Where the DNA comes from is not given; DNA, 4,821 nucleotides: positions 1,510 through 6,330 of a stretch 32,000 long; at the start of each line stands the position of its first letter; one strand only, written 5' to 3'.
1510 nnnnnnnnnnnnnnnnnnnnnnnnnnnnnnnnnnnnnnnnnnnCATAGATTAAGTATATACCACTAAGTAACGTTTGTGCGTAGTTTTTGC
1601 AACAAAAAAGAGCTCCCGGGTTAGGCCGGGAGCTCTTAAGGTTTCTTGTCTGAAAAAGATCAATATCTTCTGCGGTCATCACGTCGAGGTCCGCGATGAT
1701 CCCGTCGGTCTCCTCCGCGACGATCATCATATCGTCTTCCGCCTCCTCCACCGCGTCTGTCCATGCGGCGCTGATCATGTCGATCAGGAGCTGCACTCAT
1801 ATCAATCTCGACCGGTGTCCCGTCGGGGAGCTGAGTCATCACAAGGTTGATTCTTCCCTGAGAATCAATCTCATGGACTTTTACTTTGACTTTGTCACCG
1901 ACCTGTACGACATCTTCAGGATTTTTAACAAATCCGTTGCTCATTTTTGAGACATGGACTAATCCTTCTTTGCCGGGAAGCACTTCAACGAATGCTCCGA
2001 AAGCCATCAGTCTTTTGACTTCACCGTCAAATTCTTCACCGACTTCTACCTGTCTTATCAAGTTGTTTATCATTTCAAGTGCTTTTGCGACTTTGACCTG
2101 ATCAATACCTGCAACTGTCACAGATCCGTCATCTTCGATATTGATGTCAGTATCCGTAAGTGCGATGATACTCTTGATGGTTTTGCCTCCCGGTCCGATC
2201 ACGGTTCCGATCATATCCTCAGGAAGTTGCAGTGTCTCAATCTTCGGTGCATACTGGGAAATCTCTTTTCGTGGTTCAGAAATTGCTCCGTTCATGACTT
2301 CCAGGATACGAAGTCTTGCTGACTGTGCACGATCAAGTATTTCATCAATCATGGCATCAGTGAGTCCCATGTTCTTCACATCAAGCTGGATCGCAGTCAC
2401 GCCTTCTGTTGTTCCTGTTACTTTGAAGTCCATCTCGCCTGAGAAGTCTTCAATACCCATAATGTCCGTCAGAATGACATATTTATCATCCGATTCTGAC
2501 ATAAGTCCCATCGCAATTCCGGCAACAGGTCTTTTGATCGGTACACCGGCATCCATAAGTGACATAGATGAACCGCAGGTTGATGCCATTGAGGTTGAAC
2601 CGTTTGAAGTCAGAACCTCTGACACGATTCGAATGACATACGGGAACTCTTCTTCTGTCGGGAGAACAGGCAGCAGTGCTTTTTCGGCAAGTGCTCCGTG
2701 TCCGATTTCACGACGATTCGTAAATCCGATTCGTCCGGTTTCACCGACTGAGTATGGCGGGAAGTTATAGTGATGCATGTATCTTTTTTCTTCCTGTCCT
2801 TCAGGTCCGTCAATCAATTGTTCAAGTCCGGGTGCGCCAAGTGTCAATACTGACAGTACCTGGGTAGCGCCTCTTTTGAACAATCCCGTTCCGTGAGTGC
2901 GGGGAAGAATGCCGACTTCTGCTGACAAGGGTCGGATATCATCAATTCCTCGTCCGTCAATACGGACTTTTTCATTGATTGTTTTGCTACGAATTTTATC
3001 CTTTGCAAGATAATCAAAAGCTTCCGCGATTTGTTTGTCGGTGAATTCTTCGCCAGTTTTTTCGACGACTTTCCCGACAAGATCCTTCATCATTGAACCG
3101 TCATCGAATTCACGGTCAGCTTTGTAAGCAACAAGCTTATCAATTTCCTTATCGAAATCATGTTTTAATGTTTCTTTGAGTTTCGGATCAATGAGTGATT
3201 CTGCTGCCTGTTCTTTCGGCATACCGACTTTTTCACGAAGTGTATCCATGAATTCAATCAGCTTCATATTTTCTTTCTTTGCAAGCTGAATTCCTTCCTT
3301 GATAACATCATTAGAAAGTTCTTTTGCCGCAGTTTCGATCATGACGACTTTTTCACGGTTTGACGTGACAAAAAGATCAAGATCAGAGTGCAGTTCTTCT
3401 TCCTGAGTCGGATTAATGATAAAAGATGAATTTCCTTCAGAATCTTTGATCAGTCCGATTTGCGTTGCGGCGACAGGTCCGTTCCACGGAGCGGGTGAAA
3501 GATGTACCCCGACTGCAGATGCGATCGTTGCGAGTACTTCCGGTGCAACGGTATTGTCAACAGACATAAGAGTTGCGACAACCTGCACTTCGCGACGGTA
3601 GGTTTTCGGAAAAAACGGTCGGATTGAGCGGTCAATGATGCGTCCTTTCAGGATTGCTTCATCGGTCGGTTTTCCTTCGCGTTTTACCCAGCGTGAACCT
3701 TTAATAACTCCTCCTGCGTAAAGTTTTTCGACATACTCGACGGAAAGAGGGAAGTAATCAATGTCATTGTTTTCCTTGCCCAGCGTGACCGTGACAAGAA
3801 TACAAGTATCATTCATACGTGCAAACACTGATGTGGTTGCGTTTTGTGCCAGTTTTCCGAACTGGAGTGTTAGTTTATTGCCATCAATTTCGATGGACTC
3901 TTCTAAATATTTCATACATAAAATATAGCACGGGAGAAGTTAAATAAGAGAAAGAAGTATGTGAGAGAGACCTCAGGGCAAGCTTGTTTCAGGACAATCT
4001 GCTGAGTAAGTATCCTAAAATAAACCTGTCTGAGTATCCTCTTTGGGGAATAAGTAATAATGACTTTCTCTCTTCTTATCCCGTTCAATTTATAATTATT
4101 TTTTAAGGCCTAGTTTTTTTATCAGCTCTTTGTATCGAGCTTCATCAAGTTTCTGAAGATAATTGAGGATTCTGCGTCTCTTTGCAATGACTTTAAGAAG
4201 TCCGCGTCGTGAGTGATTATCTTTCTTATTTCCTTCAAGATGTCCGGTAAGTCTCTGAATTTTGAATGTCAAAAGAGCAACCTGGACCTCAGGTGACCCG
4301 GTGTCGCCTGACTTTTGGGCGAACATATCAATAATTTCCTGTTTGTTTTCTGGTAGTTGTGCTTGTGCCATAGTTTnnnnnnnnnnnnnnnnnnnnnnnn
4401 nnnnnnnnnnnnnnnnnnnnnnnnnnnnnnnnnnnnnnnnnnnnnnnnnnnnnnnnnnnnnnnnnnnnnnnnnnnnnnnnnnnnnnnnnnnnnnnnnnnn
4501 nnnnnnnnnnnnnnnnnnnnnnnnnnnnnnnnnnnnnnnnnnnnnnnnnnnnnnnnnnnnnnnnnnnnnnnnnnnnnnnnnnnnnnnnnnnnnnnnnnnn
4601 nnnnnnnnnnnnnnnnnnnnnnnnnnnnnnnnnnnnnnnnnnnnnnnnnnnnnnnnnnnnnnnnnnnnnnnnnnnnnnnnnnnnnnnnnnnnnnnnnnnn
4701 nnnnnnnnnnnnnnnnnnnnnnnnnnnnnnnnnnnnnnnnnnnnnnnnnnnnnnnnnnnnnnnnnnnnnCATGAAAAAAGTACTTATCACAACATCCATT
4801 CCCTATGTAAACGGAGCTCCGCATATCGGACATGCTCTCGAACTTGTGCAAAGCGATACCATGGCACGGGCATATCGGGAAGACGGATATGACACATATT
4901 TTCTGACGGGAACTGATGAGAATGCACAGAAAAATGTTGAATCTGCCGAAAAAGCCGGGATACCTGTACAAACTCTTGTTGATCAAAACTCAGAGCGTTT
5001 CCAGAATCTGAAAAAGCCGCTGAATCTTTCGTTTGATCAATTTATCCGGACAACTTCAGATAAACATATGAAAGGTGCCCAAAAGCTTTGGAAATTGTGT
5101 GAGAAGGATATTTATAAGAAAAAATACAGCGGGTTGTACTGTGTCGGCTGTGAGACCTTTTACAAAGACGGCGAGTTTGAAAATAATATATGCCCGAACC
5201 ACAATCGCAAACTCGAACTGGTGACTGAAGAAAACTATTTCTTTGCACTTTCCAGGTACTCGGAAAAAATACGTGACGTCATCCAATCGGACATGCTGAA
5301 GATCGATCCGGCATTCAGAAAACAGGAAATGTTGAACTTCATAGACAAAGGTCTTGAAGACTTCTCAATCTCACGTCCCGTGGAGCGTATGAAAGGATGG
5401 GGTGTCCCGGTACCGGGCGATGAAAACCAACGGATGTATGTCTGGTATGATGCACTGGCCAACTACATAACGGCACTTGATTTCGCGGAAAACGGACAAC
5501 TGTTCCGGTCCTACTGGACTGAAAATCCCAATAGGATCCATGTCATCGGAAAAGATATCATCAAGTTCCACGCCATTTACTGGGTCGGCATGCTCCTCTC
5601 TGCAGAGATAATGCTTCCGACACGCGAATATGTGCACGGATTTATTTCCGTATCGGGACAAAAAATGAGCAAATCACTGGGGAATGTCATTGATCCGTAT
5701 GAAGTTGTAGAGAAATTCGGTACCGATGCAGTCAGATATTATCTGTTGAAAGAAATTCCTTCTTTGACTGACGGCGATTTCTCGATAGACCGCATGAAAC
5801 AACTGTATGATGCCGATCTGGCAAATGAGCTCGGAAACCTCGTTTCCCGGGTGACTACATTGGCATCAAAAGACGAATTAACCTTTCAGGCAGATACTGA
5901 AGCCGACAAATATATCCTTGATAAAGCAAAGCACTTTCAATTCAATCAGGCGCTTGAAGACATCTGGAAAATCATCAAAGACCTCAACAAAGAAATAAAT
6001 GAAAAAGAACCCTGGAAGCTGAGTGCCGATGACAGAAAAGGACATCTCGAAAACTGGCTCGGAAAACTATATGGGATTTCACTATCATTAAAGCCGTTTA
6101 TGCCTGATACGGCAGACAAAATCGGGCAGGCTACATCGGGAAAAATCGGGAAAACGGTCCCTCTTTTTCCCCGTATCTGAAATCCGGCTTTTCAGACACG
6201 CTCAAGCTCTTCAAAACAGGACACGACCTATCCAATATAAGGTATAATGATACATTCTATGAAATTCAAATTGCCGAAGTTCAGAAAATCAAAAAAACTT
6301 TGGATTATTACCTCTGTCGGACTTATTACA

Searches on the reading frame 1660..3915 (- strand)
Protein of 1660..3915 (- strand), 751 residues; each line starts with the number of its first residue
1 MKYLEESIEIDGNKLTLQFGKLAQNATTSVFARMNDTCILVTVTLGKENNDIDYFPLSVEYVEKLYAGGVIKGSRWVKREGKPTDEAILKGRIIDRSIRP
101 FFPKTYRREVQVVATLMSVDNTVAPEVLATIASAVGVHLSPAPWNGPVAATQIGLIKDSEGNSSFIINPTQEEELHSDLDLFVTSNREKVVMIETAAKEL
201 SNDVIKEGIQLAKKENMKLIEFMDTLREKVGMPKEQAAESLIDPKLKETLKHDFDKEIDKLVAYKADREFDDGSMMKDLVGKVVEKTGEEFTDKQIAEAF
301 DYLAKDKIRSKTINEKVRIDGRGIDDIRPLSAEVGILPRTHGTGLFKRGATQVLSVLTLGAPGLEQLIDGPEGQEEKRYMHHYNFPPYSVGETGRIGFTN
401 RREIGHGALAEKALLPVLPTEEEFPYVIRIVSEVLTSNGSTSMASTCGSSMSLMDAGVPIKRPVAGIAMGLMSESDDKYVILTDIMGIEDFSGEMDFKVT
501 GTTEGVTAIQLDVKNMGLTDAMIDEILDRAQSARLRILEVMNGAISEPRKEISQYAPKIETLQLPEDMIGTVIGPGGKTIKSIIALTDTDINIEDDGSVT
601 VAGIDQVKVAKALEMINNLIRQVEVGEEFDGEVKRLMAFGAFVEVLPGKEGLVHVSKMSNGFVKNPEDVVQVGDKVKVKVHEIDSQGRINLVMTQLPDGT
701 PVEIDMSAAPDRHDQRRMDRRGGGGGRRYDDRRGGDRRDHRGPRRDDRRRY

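Call 27: search_protein_families(library=pfam, proteins=[window:1660-3915:-])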
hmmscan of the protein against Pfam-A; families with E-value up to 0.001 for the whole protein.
window:1660-3915:- (751 aa): 7 families
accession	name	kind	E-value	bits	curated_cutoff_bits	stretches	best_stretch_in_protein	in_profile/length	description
PF01138.27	RNase_PH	-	1.7e-43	148.6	25.5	2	327-459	2-130/130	3' exoribonuclease family, domain 1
PF00575.29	S1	-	1.1e-17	64.6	22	1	623-691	2-71/74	S1 RNA binding domain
PF03725.20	RNase_PH_C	-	2e-15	56.9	20.8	1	146-214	1-66/67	3' exoribonuclease family, domain 2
PF00013.35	KH_1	-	1.6e-12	47.4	21.5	1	560-617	2-65/66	KH domain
PF03726.19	PNPase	-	1.1e-06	29.5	24.6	1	264-322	22-80/81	Polyribonucleotide nucleotidyltransferase, RNA binding domain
PF22675.2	KH-I_KHDC4-BBP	-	3.8e-05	23.9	30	0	567-601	6-40/76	KHDC4/BBP-like, KH-domain type I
PF23459.1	S1_RRP5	-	0.00079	20.4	27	0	626-686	4-64/72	RRP5 S1 domain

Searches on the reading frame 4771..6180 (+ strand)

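Call 27: search_protein_families(library=pfam, proteins=[window:4771-6180:+])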
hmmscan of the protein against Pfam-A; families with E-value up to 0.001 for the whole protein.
window:4771-6180:+ (469 aa): 4 families
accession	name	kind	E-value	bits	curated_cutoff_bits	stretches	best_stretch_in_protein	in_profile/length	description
PF09334.17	tRNA-synt_1g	-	3e-99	332.9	20.1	2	137-361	165-390/391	tRNA synthetases class I (M)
PF00133.28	tRNA-synt_1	-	5.9e-26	91.6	22.7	2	222-328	299-404/414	tRNA synthetases class I (I, L, M and V)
PF01406.26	tRNA-synt_1e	-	8e-15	55.4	27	2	256-327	210-282/301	tRNA synthetases class I (C) catalytic domain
PF01921.24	tRNA-synt_1f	-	1.1e-07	31.6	27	1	259-347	240-330/360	tRNA synthetases class I (K)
